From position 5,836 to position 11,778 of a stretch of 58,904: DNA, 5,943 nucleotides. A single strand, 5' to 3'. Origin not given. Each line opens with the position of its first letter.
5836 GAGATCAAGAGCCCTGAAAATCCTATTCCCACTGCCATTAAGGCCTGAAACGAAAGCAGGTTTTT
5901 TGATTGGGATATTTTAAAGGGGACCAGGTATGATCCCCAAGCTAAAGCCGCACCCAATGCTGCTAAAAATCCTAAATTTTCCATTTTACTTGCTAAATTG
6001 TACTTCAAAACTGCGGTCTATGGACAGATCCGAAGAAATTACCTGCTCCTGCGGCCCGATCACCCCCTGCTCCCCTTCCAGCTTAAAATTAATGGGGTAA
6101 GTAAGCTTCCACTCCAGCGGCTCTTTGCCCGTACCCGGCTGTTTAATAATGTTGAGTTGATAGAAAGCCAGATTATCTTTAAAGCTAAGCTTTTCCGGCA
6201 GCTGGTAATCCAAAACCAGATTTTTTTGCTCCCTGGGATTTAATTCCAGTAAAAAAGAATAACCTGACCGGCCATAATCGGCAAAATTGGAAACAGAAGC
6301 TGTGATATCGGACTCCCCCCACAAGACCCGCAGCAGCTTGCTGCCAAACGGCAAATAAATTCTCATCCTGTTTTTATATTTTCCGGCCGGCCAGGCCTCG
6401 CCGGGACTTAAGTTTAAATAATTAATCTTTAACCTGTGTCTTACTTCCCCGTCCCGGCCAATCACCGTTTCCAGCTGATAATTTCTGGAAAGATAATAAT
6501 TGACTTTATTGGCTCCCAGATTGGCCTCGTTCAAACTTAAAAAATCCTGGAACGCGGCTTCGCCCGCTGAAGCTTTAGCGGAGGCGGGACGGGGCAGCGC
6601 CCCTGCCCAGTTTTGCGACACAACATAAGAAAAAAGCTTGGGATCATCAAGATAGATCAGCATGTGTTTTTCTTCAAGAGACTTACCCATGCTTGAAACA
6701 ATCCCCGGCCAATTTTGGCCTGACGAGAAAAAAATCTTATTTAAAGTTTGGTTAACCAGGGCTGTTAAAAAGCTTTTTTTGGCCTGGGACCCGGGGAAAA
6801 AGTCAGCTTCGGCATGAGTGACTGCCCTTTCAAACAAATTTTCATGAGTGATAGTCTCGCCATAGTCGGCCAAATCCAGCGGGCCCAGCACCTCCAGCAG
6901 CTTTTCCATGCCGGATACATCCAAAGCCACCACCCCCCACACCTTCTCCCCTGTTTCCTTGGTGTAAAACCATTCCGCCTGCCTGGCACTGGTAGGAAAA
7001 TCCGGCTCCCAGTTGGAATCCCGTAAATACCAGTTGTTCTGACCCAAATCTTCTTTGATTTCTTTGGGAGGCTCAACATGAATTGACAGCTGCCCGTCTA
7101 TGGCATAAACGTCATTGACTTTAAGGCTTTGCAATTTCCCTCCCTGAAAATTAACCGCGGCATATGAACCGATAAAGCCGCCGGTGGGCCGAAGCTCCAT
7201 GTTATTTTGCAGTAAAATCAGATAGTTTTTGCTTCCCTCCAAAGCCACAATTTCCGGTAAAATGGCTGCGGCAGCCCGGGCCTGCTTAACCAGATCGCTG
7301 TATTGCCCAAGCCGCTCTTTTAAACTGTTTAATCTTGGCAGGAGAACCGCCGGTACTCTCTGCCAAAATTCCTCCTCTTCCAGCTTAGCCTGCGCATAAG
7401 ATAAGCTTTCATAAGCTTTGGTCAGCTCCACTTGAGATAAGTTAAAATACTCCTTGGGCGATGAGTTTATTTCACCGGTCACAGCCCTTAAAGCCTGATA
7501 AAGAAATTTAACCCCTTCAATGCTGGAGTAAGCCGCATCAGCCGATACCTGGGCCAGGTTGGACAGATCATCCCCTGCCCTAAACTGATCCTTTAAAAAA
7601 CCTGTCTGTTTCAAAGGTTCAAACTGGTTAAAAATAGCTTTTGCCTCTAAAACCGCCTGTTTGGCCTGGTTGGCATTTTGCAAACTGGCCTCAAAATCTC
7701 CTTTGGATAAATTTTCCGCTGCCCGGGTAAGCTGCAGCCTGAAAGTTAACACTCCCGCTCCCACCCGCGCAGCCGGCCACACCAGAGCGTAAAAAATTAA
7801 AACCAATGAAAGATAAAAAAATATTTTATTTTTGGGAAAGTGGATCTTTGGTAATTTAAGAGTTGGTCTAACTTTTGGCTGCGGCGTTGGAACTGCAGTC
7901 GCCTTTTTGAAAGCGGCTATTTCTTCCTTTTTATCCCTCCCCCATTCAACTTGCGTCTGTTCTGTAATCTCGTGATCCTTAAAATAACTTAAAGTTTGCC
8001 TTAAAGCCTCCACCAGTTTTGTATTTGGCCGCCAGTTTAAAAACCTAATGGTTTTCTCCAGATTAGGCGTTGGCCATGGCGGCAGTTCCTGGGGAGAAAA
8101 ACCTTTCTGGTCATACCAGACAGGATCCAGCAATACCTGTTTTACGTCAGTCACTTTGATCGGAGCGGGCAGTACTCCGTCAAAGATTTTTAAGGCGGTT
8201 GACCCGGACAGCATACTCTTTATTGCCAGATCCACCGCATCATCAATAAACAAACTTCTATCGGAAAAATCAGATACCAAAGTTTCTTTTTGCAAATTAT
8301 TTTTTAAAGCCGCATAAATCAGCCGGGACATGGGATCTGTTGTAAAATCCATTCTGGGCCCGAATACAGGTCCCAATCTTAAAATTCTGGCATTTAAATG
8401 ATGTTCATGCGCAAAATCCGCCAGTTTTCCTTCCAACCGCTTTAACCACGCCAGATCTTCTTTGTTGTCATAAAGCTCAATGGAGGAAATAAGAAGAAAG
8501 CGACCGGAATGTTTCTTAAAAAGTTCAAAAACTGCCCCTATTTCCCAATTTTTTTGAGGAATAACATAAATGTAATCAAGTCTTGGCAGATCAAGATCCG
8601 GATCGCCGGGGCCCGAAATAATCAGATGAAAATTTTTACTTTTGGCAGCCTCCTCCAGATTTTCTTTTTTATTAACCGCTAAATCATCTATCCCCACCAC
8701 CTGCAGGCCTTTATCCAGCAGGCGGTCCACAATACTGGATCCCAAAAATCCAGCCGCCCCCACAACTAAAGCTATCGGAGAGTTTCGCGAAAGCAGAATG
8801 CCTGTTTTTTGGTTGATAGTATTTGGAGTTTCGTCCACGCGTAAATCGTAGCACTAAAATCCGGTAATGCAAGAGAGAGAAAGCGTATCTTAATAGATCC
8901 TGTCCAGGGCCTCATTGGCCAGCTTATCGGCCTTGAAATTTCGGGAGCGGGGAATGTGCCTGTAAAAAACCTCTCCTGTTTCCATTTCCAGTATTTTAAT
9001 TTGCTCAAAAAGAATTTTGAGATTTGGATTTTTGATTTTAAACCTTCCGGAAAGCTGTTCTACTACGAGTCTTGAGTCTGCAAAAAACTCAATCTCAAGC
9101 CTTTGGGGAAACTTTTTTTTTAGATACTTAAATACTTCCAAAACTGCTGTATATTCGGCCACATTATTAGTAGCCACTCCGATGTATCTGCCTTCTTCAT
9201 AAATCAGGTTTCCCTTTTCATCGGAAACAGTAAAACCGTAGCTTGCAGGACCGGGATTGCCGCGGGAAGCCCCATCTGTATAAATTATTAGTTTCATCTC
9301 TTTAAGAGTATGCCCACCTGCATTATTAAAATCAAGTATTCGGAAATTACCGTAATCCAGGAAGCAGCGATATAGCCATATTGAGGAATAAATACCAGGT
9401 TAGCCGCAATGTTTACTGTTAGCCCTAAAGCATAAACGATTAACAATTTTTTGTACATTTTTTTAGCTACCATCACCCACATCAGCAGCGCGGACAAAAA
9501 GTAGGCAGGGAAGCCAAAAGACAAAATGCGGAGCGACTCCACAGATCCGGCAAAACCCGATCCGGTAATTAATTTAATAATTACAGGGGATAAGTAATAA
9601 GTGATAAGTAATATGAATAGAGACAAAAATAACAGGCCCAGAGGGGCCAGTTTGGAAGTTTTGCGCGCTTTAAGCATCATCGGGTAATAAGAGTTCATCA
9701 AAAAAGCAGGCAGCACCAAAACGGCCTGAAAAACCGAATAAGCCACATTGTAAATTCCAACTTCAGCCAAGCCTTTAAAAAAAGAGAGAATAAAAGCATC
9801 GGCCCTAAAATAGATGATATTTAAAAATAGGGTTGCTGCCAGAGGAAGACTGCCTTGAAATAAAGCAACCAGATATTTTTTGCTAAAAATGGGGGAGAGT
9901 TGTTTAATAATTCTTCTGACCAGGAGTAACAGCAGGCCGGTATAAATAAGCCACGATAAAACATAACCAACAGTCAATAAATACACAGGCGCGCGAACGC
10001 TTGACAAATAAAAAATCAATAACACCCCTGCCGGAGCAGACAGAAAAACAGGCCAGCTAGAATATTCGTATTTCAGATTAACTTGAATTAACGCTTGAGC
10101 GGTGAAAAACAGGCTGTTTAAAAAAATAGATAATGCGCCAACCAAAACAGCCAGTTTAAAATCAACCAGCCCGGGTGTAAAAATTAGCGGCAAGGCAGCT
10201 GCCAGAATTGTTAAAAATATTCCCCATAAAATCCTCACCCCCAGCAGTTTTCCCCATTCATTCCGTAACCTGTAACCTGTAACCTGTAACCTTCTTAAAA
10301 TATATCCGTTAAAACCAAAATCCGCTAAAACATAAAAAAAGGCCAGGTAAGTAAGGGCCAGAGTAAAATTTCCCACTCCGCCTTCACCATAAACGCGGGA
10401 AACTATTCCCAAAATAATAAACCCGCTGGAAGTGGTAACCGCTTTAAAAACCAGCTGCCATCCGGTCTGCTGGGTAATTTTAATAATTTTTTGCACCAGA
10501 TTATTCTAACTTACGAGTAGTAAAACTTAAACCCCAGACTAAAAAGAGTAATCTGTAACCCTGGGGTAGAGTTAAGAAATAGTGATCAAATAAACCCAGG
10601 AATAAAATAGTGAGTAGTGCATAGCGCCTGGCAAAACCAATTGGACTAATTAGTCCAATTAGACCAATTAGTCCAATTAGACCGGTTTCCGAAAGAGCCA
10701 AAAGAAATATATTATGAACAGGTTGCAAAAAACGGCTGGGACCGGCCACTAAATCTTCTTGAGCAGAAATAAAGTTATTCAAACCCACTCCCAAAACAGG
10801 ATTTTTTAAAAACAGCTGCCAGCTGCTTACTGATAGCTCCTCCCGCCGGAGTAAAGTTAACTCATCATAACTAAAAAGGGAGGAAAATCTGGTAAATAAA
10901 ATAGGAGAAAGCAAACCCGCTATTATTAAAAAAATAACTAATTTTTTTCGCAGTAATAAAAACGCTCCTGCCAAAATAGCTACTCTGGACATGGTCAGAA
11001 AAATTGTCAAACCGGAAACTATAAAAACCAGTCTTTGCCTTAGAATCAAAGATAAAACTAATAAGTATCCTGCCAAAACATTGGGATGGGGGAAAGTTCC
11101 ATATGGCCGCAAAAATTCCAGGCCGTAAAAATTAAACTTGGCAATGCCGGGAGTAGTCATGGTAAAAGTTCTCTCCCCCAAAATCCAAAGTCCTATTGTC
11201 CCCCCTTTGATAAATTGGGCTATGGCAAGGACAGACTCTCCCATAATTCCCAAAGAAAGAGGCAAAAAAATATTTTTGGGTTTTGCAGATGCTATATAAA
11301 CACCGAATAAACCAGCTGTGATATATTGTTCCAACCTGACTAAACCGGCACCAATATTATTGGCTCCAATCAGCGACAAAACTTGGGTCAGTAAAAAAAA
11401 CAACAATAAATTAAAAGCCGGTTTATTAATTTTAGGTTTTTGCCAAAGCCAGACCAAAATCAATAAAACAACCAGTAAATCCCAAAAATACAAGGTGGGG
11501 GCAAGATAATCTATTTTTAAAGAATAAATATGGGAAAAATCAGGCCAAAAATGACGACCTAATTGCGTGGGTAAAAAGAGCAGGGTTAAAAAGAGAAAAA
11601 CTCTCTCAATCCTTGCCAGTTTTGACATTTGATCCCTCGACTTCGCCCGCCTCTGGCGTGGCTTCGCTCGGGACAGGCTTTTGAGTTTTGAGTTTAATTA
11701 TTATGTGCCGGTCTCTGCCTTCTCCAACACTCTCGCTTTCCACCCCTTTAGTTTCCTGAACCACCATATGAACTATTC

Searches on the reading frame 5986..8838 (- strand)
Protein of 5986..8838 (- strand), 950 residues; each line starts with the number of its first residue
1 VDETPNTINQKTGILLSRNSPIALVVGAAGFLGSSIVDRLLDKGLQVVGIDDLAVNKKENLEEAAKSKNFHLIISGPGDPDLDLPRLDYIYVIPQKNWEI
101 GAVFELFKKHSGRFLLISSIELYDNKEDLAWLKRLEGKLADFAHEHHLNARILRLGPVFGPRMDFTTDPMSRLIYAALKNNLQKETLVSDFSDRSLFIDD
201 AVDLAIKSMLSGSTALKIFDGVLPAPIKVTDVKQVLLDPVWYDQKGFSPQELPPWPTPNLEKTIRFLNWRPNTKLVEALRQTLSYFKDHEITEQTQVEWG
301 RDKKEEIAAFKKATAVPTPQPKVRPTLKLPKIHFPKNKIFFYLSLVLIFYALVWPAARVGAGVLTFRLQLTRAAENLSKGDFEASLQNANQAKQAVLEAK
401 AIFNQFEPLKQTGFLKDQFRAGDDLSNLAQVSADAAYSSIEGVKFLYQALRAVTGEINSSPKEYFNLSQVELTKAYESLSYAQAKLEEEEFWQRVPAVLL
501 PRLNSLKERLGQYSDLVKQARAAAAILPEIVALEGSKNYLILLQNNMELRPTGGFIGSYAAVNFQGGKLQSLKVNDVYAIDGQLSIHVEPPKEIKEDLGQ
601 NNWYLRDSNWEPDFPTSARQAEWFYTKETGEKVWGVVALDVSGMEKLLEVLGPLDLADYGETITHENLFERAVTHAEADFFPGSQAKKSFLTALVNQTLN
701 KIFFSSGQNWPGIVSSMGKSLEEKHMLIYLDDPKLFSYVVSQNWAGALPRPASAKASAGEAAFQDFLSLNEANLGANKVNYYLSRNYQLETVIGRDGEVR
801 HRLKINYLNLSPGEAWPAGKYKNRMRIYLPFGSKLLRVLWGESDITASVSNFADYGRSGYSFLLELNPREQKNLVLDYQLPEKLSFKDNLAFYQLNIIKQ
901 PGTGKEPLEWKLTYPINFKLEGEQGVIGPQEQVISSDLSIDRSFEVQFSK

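Call 41: search_protein_families(library=pfam, proteins=[window:5986-8838:-], max_evalue=0.001)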
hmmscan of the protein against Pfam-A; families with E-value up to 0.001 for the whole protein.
window:5986-8838:- (950 aa): 3 families
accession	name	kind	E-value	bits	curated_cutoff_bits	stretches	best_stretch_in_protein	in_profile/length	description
PF13196.11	DUF4012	-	2.3e-29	103.2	28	1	534-670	1-137/144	Protein of unknown function (DUF4012)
PF01370.27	Epimerase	-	2.7e-10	40.5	20.9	1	23-65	1-43/240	NAD dependent epimerase/dehydratase family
PF16363.11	GDP_Man_Dehyd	-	4.2e-05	23.6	27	1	24-71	1-49/332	GDP-mannose 4,6 dehydratase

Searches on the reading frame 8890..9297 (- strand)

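Call 41: search_protein_families(library=pfam, proteins=[window:8890-9297:-], max_evalue=0.001)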
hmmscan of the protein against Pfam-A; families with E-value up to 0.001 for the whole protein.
window:8890-9297:- (135 aa): 2 families
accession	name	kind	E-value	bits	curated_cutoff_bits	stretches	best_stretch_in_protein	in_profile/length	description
PF13456.12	RVT_3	-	1.5e-12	47.9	21.6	1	7-130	2-123/123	Reverse transcriptase-like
PF00075.30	RNase_H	-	2.8e-11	44.2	25.8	1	2-130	3-139/141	RNase H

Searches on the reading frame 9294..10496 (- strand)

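Call 41: search_protein_families(library=pfam, proteins=[window:9294-10496:-], max_evalue=0.001)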
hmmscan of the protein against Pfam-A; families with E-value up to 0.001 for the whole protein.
window:9294-10496:- (400 aa): 2 families
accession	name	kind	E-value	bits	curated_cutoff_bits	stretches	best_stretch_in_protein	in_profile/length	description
PF01943.22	Polysacc_synt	-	1.8e-15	57.6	28.2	1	8-276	2-272/274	Polysaccharide biosynthesis protein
PF13440.11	Polysacc_synt_3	-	3e-08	33.7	23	1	42-260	12-225/293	Polysaccharide biosynthesis protein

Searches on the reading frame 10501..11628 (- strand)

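Call 42: search_protein_families(library=pfam, proteins=[window:10501-11628:-], max_evalue=0.001)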
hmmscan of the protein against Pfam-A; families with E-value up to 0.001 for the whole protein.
window:10501-11628:- (375 aa): 1 family
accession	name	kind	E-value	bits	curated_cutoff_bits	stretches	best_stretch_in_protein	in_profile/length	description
PF04932.20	Wzy_C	-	8.2e-11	42.3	31.7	1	200-324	1-149/149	O-Antigen ligase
